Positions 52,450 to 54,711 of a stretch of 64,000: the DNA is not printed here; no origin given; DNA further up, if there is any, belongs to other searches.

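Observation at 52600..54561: NrfD-family membrane subunit carrying a C-terminal hexaheme cytochrome c domain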

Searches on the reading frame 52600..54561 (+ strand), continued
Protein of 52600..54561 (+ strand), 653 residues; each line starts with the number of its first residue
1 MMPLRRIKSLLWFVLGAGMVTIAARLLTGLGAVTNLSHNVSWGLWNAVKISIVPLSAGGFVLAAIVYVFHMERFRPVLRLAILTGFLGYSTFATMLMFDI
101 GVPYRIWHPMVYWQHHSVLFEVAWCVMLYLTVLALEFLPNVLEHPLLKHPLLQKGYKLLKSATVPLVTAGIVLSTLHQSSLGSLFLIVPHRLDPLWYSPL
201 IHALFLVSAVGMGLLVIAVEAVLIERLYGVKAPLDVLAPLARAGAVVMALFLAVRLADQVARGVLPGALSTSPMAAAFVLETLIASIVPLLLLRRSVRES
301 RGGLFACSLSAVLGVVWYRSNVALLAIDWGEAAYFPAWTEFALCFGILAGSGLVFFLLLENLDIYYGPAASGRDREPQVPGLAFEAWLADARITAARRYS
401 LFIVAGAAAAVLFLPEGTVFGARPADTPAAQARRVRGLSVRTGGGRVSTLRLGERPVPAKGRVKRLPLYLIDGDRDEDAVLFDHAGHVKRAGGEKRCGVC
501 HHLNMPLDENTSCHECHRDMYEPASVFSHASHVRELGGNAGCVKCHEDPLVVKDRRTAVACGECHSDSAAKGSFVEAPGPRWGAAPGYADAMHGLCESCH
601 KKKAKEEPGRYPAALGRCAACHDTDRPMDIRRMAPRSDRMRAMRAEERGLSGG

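Call 23: search_solved_structures(query=A1, max_evalue=1, show_alignments=0)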
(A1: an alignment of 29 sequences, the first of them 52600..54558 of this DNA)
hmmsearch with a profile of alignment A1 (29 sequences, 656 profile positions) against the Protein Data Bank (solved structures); distinct sequences matched with E-value up to 1: 50.
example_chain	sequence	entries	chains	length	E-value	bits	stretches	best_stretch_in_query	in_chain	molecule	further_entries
2bq4_A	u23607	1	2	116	2.2e-07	33.1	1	480-570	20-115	BASIC CYTOCHROME C3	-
1z1n_X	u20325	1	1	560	7.3e-07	31.4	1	491-575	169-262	sixteen heme cytochrome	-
2e84_A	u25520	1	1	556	1.3e-06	30.6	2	552-629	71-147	High-molecular-weight cytochrome c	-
3ov0_A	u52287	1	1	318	2.2e-06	29.8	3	494-554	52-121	Cytochrome c family protein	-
3ouq_A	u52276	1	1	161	4.9e-05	25.4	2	494-554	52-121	Cytochrome c family protein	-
1aqe_A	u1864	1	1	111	0.00014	23.8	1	483-569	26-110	CYTOCHROME C3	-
1h29_A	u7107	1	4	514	0.00015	23.8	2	496-578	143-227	HIGH-MOLECULAR-WEIGHT CYTOCHROME C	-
1gws_A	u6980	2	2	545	0.00016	23.7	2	496-578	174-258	HIGH-MOLECULAR-WEIGHT CYTOCHROME C | High-molecular-weight cytochrome c precursor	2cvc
1czj_A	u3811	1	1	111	0.00021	23.3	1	483-569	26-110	CYTOCHROME C3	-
6f0k_A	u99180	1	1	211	0.00024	23.1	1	530-588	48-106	Cytochrome c family protein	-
3cao_A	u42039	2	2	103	0.0037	19.2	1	527-608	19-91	CYTOCHROME C3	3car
1qn0_A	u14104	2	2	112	0.0056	18.6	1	470-568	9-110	CYTOCHROME C3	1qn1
1wad_A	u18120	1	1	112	0.018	16.9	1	470-568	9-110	CYTOCHROME C3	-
8k9e_A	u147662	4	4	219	0.021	16.7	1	528-584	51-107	Cytochrome c7-like domain-containing protein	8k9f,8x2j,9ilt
2ozy_A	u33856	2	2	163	0.023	16.6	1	510-574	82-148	Cytochrome c-type protein nrfB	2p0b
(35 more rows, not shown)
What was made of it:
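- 54028..54489 (+): Six-haem cytochrome c domain (aa 477-630); CxxCH at aa 497, 513, 542, 561, 596, 618; distal His at 484, 487, 502, 529, 532, 593. A profile search of PDB hits cytochrome c3, 16-haem HmcA and ACIII ActA (call 23).
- On Class III cytochrome c (Pfam PF02085, c3 family): PDB profile hits are cytochrome c3 and HmcA (call 23).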

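Call 30: predict_structure(alignment_id=A1)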
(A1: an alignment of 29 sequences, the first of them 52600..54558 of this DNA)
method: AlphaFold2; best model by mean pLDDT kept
length: 653 residues; sequences in the alignment: 29
mean_pLDDT: 65.6   pTM: 0.60
mean pLDDT of the five models: 65.6, 65.0, 61.9, 60.9, 59.5
residues with pLDDT >= 90: 105; 70-90: 189; 50-70: 189; < 50: 170
segments of 3 or more residues with pLDDT < 50: 103-105, 368-391, 423-433, 473-478, 495-532, 552-599, 615-644, 651-653
pLDDT, mean of each block of 10 residues (from residue 1): 86 94 77 57 77 79 84 87 87 77 51 58 72 71 66 79 70 59 56 64 85 92 89 90 96 90 74 80 95 96 96 91 70 68 90 87 61 41 46 65 93 77 40 59 60 56 65 48 61 44 28 30 34 50 53 44 37 29 31 42 59 50 44 38 51 42
secondary structure, 60 per line:
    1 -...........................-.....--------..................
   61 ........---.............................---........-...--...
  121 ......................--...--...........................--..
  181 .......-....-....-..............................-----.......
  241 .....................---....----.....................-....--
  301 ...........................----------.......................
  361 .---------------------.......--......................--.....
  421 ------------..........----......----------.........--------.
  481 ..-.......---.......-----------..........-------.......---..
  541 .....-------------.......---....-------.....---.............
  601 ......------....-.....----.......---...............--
elements in order (helices of 4 or more, strands of 3 or more residues): H2-28 H30-34 H43-68 H72-100 H104-111 H118-142 H150-176 H179-187 H194-197 H199-228 H234-261 H265-268 H273-293 H295-298 H301-326 H338-361 H383-389 H392-413 H416-420 E433-442 E447-452 E463-471 E480-482 H484-490 H494-500 H512-521 H529-535 H539-545 H559-565 H569-572 H580-584 H588-606 H613-616 H618-622 H627-633 H637-651
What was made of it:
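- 52600..53682 (+): NrfD core, aa 1-361, ten membrane helices, N-terminus and C-terminus cytoplasmic. AlphaFold helices are confident (call 30).
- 53683..53856 (+): Cytoplasmic linker and 11th membrane helix (aa 362-419), preceded by Arg-Arg, which carries the chain to the periplasm. AlphaFold helix 392-413 with pLDDT about 93 (call 30).
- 53857..54027 (+): Periplasmic linker with predicted beta strands (aa 420-476). AlphaFold strands 433-442, 447-452 and 463-471 at modest confidence (call 30).
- The cytochrome domain is modelled at low confidence (call 30).
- Tried and rejected: Structure model: the AlphaFold model is good for the membrane part but poor for the haem domain, mean pLDDT 65.6 (call 30).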

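Call 33: fold_search(model_id=the predicted structure, library=pdb)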
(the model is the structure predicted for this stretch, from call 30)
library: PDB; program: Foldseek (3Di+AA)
matches with E <= 10: 376; with E <= 0.001: 8
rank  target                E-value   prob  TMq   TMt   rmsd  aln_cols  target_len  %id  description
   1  6btm_C                3.6e-09  1.00  0.45  0.62   4.8       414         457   15  Structure of Alternative Complex III from Flavobacterium johnsoniae (Wild Type) (released 2018-05-09)
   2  8k9e_C                3.7e-08  1.00  0.44  0.62   5.4       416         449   16  Cryo-EM structure of the photosynthetic alternative complex III from Chloroflexus aurantiacus at 3.3 angstrom (released 2024-03-06)
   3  6f0k_C                4.3e-08  1.00  0.46  0.65   7.2       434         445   15  Alternative complex III (released 2018-05-09)
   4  6lod_C                4.5e-08  1.00  0.44  0.60   5.1       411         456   18  Cryo-EM structure of the air-oxidized photosynthetic alternative complex III from Roseiflexus castenholzii (released 2020-11-04)
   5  6btm_F                1.2e-05  1.00  0.38  0.57   7.7       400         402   15  Structure of Alternative Complex III from Flavobacterium johnsoniae (Wild Type) (released 2018-05-09)
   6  6lod_F                5.0e-05  1.00  0.38  0.57   7.5       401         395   13  Cryo-EM structure of the air-oxidized photosynthetic alternative complex III from Roseiflexus castenholzii (released 2020-11-04)
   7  9ilt_F                1.9e-04  1.00  0.37  0.56   7.2       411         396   14  Crystal structure of alternative complex III from Chloroflexus aurantiacus (released 2025-03-19)
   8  8k9e_F                6.8e-04  1.00  0.35  0.53   7.1       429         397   13  Cryo-EM structure of the photosynthetic alternative complex III from Chloroflexus aurantiacus at 3.3 angstrom (released 2024-03-06)
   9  9d7x                  1.2e-02  0.41  0.12  0.11  26.1       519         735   13  The spm-bound structure (released 2025-06-25)
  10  6zmq                  2.3e-02  0.63  0.15  0.16  26.2       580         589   14  Cytochrome c Heme Lyase CcmF (released 2021-05-19)
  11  9fka_B                2.5e-02  1.00  0.27  0.44   9.5       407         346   15  Cryo-EM structure of the reduced cytochrome bd oxidase from M. tuberculosis (released 2025-02-12)
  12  8s5z_A                4.4e-02  0.28  0.12  0.17  22.4       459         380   13  Cryo-EM structure of hydroxychloroquine-bound human SLC19A3 in inward-open state (released 2024-10-02)
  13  9g71_A                5.5e-02  0.15  0.08  0.11  33.2       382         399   14  Cryo-EM structure of TTYH2 in complex with lipids in GDN (released 2025-05-21)
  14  7oy2_C                6.3e-02  0.84  0.22  0.29  22.4       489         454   12  High resolution structure of cytochrome bd-II oxidase from E. coli (released 2021-12-15)
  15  6kkj                  7.2e-02  0.21  0.11  0.16  23.3       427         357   15  Crystal structure of Drug:Proton Antiporter-1 (DHA1) Family SotB, in the inward open conformation (released 2020-07-29)
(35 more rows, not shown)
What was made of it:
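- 52600..53682 (+): Closest solved folds are ActC of alternative complex III (call 33).
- On NrfD/PsrC family (Pfam PF03916): Foldseek top hits are ActC and ActF, probability 1.00, TM-score 0.60-0.65 on the target (call 33).
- Closest known: Alternative complex III. Same: It has a 10-helix NrfD-type subunit, the closest solved fold (call 33), working with a membrane-anchored five- or six-haem c7/c3-like cytochrome (call 23).
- The closest solved fold is ActC (call 33), and the haem domain also resembles ActA (call 23).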

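Call 55: search_protein_families(library=pfam, proteins=[L019:4175-4669:+, L019:4666-5133:+, L019:5121-5783:+, L019:5784-6230:+, L019:6302-7132:+, L019:7129-7977:+, L019:9857-12523:+, L019:12040-13137:+, L019:13134-14324:+, L019:2791-5145:-], max_evalue=0.001)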
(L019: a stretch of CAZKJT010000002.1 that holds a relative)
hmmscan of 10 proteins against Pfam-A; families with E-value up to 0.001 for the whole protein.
L019:4175-4669:+ (164 aa): 0 families

L019:4666-5133:+ (155 aa): 0 families

L019:5121-5783:+ (220 aa): 0 families

L019:5784-6230:+ (148 aa): 0 families

L019:6302-7132:+ (276 aa): 0 families

L019:7129-7977:+ (282 aa): 7 families
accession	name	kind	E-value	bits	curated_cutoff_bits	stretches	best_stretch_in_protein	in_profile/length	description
PF13247.11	Fer4_11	-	2.9e-22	79.2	26.2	1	70-162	8-100/100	4Fe-4S dicluster domain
PF12838.12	Fer4_7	-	1.8e-12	48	27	1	71-118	1-52/52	4Fe-4S dicluster domain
PF12797.12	Fer4_2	-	4.3e-10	39.3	24.5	2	96-116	2-22/22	4Fe-4S binding domain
PF13187.11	Fer4_9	-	4.1e-09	36.7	27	2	103-156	1-51/52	4Fe-4S dicluster domain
PF00037.32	Fer4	-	5.5e-09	35.9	21.1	1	97-118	1-22/24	4Fe-4S binding domain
PF12837.12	Fer4_6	-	2.5e-08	33.9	25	1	97-118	2-23/24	4Fe-4S binding domain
PF13237.11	Fer4_10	-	3.9e-08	33.5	25.5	1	97-152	2-52/53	4Fe-4S dicluster domain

L019:9857-12523:+ (888 aa): 3 families
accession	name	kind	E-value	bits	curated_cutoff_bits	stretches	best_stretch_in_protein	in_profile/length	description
PF09699.15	Paired_CXXCH_1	-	6.3e-46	154.2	20.6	6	533-564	8-39/41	Doubled CXXCH motif (Paired_CXXCH_1)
PF14522.11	Cytochrome_C7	-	2.1e-17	63.2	24.8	0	662-730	8-66/67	Cytochrome c7 and related cytochrome c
PF14537.11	Cytochrom_c3_2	-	7.8e-15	55.6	25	1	418-514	6-79/79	Cytochrome c3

L019:12040-13137:+ (365 aa): 0 families

L019:13134-14324:+ (396 aa): 0 families

L019:2791-5145:- (784 aa): 0 families
